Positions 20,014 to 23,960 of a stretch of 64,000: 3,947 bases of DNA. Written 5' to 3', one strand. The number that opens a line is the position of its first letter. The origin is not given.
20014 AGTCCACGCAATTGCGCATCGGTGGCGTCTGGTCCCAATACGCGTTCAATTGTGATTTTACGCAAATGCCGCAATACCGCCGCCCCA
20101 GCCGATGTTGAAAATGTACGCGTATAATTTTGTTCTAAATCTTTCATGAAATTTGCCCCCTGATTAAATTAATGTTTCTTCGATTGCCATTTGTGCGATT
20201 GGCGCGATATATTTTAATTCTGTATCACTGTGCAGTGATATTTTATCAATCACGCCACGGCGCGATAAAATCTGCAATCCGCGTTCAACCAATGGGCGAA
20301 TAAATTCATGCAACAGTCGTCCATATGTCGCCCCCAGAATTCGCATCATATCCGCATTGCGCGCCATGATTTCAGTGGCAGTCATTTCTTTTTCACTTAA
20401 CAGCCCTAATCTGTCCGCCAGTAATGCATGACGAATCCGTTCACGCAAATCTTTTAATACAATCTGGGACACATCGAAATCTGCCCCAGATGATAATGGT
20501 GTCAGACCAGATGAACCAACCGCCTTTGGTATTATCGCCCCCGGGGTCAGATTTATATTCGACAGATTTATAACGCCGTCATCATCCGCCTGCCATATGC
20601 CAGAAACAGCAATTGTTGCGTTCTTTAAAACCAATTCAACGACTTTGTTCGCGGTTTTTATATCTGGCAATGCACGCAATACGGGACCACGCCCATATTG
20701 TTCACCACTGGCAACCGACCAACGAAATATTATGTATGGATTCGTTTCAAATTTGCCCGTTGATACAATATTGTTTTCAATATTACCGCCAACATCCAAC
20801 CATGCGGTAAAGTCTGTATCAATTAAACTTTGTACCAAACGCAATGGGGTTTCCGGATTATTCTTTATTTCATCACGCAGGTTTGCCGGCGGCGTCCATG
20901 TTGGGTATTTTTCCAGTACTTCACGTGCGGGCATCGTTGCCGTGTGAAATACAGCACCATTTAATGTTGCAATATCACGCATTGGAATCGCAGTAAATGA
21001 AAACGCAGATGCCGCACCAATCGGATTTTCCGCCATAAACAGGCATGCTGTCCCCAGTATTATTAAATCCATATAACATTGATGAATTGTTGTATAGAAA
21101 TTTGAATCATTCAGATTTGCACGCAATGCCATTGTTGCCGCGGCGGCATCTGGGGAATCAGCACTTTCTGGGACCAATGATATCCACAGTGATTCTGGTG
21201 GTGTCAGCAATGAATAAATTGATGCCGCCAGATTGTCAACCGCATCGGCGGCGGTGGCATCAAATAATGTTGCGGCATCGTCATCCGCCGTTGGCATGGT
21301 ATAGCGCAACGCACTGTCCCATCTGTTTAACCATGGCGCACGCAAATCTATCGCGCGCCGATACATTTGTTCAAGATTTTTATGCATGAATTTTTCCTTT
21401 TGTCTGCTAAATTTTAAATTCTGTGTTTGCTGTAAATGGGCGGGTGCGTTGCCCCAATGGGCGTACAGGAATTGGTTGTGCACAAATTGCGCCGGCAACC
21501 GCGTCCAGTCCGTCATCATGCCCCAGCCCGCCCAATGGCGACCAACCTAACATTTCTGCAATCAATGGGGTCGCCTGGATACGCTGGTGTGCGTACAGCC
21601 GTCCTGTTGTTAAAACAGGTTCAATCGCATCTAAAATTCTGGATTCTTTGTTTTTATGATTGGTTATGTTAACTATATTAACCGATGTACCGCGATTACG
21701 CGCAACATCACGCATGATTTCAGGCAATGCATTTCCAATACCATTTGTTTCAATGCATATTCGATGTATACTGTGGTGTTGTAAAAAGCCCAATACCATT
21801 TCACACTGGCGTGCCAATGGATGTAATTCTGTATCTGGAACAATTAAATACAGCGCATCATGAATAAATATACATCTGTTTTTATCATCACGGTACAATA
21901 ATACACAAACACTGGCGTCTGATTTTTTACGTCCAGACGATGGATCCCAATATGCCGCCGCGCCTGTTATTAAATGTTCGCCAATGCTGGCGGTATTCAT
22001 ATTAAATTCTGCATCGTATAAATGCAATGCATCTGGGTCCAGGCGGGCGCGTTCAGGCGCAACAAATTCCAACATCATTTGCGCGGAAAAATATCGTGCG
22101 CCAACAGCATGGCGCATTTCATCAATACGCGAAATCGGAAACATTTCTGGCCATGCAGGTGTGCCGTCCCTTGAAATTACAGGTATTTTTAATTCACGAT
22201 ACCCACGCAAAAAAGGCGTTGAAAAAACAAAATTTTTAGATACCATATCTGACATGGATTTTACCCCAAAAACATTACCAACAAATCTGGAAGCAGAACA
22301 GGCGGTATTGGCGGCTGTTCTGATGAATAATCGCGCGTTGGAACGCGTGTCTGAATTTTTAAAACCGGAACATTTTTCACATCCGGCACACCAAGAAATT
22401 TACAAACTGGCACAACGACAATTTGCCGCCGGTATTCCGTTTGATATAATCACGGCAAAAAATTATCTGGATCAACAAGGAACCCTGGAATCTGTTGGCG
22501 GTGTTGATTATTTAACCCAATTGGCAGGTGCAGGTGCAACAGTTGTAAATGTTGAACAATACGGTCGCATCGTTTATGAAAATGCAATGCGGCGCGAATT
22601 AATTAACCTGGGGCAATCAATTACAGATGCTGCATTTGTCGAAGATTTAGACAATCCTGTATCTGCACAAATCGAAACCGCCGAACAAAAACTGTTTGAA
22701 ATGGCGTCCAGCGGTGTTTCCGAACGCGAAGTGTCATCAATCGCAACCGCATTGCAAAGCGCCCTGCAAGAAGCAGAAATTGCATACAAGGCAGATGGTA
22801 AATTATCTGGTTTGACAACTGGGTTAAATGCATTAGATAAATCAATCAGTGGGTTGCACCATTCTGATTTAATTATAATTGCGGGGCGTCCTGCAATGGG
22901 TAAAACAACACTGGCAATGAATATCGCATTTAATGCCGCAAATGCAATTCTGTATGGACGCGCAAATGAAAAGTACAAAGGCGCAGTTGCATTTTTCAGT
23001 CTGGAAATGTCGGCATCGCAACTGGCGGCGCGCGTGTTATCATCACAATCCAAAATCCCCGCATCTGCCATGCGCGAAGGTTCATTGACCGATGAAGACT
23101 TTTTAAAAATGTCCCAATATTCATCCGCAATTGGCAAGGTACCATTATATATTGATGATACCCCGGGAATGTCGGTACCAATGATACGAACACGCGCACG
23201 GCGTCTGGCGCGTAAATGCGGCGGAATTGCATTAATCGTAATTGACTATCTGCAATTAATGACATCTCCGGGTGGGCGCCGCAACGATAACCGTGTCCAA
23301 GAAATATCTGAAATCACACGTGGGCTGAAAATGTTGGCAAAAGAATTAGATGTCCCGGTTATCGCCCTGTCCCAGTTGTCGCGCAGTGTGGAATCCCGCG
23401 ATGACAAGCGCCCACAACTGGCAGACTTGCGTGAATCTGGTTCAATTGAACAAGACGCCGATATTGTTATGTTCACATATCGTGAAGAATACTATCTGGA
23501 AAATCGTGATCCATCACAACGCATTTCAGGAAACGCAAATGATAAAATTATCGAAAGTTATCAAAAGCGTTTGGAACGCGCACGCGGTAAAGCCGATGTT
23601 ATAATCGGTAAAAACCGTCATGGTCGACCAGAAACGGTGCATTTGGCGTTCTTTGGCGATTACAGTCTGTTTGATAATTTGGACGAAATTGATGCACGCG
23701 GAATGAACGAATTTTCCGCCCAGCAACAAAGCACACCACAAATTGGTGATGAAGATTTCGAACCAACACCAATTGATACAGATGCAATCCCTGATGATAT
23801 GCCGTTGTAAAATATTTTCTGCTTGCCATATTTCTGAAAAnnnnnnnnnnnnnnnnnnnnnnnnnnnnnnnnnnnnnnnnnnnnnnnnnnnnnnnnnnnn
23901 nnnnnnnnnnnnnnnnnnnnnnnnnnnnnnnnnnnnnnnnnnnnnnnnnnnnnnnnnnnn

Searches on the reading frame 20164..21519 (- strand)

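Call 87: search_protein_families(library=phrogs, proteins=[window:20164-21519:-], max_evalue=0.001)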
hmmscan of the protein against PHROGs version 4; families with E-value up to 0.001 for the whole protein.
window:20164-21519:- (451 aa): 4 families
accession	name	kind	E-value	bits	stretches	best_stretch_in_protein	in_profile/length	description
phrog_332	-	connector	5e-68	230.8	1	44-444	9-455/560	head-tail adaptor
phrog_449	-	connector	4.6e-26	92.4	2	252-420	235-404/520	head-tail adaptor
phrog_21643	-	unknown function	1e-25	91.4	1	289-443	3-161/268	-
phrog_21528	-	unknown function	8.6e-14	52.5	1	46-166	17-144/224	-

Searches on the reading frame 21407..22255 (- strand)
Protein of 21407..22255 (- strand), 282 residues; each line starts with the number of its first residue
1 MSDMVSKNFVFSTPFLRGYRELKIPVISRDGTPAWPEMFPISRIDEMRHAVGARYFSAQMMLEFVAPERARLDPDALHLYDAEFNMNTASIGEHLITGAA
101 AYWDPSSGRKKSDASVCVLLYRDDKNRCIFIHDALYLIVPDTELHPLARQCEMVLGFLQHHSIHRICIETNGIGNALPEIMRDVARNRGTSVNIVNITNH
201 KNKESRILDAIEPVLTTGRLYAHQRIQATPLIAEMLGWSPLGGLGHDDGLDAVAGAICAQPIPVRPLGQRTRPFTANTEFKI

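Call 87: search_protein_families(library=phrogs, proteins=[window:21407-22255:-], max_evalue=0.001)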
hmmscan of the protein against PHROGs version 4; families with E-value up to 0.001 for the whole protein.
window:21407-22255:- (282 aa): 3 families
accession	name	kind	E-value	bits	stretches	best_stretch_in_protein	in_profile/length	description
phrog_38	-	head and packaging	6.8e-38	131.8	1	18-257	466-700/760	terminase large subunit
phrog_5573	-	head and packaging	8.9e-12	46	1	19-257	12-231/250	terminase large subunit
phrog_15524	-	head and packaging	0.00012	22.7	0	159-224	56-120/249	terminase large subunit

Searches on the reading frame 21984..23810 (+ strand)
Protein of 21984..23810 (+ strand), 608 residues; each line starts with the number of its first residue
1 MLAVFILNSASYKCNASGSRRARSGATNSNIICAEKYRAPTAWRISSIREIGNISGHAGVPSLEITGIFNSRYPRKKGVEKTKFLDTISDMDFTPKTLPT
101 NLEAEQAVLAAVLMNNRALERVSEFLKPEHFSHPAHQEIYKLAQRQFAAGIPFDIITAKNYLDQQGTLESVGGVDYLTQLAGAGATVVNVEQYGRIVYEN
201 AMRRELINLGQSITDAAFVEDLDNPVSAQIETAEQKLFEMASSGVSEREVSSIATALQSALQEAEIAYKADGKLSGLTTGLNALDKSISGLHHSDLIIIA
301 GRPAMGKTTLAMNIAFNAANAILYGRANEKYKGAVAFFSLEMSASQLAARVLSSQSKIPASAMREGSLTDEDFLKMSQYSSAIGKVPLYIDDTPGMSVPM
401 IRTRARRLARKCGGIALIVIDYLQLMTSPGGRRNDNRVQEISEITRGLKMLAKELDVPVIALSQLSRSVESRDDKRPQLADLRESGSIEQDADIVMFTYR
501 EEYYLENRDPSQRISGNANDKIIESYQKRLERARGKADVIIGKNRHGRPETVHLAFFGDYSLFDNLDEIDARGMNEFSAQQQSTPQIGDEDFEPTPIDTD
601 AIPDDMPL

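Call 87: search_protein_families(library=phrogs, proteins=[window:21984-23810:+], max_evalue=0.001)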
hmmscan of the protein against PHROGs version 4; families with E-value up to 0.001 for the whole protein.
window:21984-23810:+ (608 aa): 9 families
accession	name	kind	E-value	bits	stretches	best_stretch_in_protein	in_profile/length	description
phrog_19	-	DNA, RNA and nucleotide metabolism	1.2e-117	395.4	1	86-577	147-589/621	DnaB-like replicative helicase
phrog_243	-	DNA, RNA and nucleotide metabolism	1.1e-51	176.4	1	263-568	6-270/273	DnaB-like replicative helicase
phrog_11530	-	unknown function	1.1e-46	160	1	387-509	5-124/184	-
phrog_239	-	DNA, RNA and nucleotide metabolism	1.7e-28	101.1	1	272-503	336-558/801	DNA primase/helicase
phrog_19347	-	unknown function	5.1e-23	82.2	1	482-566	1-79/79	-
phrog_20000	-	unknown function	3.9e-17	63.5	1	96-198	23-124/132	-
phrog_23150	-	unknown function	3.6e-07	31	1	104-315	11-215/217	-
phrog_5482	-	unknown function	4.8e-06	26.5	1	263-531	16-279/341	-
phrog_97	-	other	3.8e-05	24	1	268-346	41-117/506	UvsX-like recombinase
